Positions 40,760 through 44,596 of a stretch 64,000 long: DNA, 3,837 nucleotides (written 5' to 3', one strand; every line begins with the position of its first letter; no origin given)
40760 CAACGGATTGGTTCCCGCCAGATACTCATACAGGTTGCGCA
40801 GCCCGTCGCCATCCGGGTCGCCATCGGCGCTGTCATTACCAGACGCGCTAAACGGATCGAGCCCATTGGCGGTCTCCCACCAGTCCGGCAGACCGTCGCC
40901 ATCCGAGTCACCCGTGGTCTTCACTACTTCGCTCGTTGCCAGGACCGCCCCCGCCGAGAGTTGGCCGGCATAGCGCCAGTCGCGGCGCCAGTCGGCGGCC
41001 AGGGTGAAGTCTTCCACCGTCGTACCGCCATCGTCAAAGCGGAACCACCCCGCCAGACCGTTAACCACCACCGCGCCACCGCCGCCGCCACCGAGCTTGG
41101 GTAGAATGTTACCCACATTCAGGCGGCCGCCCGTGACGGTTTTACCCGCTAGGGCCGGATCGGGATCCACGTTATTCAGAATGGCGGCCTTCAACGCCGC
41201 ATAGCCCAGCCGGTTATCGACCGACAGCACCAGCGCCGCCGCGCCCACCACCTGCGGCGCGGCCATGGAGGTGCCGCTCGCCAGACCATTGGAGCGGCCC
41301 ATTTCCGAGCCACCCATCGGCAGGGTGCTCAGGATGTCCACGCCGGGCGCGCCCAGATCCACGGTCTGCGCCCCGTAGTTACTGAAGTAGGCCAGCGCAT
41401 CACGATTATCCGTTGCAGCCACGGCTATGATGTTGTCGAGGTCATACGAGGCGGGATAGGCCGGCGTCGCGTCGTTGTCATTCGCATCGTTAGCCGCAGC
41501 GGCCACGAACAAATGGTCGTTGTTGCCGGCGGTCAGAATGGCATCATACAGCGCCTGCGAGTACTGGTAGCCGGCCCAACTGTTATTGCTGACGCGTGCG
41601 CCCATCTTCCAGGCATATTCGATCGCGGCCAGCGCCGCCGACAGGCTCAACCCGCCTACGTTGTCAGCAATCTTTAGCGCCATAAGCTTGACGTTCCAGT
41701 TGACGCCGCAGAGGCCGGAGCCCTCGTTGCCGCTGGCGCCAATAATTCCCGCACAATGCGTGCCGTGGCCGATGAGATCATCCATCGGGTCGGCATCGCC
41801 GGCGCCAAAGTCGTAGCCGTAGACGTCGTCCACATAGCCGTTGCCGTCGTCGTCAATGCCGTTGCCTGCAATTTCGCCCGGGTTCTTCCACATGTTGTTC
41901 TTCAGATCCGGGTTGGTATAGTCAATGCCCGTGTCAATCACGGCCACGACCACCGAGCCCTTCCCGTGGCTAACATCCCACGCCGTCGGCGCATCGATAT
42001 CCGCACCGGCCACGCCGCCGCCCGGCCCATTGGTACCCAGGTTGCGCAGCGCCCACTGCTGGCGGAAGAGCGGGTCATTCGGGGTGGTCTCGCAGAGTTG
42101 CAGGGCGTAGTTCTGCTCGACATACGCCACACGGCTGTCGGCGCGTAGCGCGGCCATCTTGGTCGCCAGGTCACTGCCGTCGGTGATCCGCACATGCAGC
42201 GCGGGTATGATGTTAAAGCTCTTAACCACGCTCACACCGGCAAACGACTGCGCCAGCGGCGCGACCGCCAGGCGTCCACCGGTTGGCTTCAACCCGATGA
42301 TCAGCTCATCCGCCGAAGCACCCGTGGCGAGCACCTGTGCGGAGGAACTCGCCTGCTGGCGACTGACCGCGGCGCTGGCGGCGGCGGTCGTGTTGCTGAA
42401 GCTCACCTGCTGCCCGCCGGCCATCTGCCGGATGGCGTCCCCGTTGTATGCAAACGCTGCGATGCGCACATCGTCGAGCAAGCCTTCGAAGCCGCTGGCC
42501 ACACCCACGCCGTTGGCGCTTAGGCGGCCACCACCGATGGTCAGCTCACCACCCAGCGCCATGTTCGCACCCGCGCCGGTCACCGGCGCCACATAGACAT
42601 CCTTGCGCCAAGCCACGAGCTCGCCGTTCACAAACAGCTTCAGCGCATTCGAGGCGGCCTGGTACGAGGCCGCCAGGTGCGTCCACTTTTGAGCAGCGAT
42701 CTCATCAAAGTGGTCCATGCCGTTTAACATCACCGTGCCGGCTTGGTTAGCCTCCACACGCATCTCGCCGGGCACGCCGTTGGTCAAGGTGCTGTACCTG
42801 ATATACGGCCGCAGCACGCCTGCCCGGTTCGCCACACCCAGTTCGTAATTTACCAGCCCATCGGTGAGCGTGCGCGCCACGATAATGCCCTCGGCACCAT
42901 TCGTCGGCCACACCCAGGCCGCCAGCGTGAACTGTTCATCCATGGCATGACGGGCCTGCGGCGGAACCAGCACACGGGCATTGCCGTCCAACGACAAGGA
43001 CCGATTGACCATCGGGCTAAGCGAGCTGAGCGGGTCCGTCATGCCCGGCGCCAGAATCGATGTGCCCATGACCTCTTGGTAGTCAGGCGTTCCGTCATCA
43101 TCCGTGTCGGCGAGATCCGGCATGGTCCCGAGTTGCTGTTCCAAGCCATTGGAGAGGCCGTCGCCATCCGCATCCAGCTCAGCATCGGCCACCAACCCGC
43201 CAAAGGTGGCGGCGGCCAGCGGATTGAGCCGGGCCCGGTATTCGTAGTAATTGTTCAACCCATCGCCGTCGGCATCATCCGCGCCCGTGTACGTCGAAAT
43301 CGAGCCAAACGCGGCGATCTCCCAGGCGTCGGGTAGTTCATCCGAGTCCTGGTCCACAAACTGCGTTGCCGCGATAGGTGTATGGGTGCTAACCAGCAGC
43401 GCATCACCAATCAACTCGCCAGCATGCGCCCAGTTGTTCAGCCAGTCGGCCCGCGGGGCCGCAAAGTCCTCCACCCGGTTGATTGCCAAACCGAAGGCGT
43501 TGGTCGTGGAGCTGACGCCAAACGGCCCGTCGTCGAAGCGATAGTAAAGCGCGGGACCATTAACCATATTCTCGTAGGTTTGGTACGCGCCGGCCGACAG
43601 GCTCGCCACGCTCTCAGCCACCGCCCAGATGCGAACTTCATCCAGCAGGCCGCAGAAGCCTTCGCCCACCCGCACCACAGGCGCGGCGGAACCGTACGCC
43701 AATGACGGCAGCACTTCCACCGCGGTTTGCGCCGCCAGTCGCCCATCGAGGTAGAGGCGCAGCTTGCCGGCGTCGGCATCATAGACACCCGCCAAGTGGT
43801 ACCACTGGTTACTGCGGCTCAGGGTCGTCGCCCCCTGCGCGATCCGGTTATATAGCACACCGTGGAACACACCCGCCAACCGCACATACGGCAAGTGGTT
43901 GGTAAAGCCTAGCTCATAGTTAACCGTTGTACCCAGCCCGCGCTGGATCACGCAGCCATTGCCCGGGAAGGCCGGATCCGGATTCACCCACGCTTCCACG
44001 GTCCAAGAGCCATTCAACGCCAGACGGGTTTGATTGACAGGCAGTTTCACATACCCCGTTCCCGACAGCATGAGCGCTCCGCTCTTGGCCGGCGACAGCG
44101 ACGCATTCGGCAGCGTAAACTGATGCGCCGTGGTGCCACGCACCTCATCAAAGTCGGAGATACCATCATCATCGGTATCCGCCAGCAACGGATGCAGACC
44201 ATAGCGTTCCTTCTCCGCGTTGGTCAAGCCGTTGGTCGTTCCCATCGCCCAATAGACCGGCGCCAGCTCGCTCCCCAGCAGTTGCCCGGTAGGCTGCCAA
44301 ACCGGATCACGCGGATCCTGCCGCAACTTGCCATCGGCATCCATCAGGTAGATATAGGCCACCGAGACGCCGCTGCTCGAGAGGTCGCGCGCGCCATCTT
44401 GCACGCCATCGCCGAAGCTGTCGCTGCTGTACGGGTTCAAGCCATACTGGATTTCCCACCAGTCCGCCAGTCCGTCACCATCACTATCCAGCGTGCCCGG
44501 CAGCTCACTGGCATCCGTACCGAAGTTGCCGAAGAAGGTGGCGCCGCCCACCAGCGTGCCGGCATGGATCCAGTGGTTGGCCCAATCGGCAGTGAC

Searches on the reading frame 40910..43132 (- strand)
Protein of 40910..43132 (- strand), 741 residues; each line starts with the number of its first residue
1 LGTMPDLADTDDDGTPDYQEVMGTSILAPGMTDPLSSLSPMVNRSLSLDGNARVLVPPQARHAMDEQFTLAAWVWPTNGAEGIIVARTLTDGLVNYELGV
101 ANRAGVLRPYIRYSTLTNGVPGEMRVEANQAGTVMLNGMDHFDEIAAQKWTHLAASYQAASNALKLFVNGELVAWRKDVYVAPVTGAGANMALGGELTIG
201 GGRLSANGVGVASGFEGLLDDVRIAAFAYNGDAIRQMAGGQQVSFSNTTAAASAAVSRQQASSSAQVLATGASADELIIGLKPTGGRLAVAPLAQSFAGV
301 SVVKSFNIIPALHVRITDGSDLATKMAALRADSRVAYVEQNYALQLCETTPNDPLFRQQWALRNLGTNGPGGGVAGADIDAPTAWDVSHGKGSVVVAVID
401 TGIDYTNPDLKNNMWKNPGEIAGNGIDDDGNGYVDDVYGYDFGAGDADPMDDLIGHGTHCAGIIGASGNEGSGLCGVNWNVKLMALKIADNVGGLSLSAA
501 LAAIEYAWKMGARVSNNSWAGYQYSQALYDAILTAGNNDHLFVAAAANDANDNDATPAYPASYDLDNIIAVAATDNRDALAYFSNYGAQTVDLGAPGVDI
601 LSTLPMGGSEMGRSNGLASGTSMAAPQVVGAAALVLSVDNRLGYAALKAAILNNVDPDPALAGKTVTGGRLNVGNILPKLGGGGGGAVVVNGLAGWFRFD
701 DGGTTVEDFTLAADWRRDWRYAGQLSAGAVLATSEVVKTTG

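Call 17: search_protein_families(library=pfam, proteins=[window:40910-43132:-], max_evalue=1)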
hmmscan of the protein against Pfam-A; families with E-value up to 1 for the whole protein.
window:40910-43132:- (741 aa): 5 families
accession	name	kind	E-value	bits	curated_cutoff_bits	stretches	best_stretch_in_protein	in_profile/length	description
PF00082.27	Peptidase_S8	-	5.7e-51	174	21.8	1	393-655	3-273/288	Subtilase family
PF13385.13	Laminin_G_3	-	5.6e-13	49.7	27.6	1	50-233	3-149/151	Concanavalin A-like lectin/glucanases superfamily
PF22148.1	Fervidolysin_NPro-like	-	0.00023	21.9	21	1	275-341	18-81/81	Fervidolysin N-terminal prodomain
PF16361.10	Peptidase_S8_N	-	0.21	12.5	30.5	0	344-366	120-142/142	N-terminal of Subtilase family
PF00354.24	Pentaxin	-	0.26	11.4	25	1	147-242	82-171/194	Pentaxin family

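Call 41: search_protein_families(library=ncbifam, proteins=[window:40910-43132:-], max_evalue=0.01)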
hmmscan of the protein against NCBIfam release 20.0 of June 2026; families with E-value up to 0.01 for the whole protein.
window:40910-43132:- (741 aa): 7 families
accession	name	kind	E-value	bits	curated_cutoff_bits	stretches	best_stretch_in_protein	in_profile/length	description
TIGR03921.1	T7SS_mycosin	equivalog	2e-36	125.8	278.75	1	381-650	3-258/353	type VII secretion-associated serine protease mycosin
NF033595.1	denti_PrtP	equivalog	1.1e-24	87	300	2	518-656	345-479/606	dentilisin complex serine proteinase subunit PrtP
TIGR03895.1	protease_PatA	subfamily_domain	3.9e-11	42.4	421.05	1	456-674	1-222/606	PatA/PatG family cyanobactin maturation protease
NF040809.1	germ_prot_CspBA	exception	1e-06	26.7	1250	1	587-636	430-473/1099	bifunctional germination protease/germinant receptor pseudoprotease CspBA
NF049966.1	QH_SP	equivalog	1.1e-06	28.2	165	1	447-649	33-205/219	subtilisin-like serine protease QhpE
NF040808.2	CspC_non_triad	exception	3.9e-05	22.3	675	1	388-490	93-203/556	bile acid germinant receptor pseudoprotease CspC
NF040553.1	SGO_0316_fam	subfamily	0.003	15.2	1400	0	385-526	279-436/1486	SGO_0316/SGO_0317 family LPXTG-anchored serine peptidase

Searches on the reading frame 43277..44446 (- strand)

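Call 17: search_protein_families(library=pfam, proteins=[window:43277-44446:-], max_evalue=1)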
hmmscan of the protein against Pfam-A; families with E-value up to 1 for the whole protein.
window:43277-44446:- (390 aa): 2 families
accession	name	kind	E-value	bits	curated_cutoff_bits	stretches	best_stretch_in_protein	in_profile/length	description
PF13385.13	Laminin_G_3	-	1.2e-19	71.4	27.6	1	128-280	2-147/151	Concanavalin A-like lectin/glucanases superfamily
PF03495.19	Binary_toxB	-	0.0047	17.5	25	0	90-121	2-28/78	Clostridial binary toxin B/anthrax toxin PA Ca-binding domain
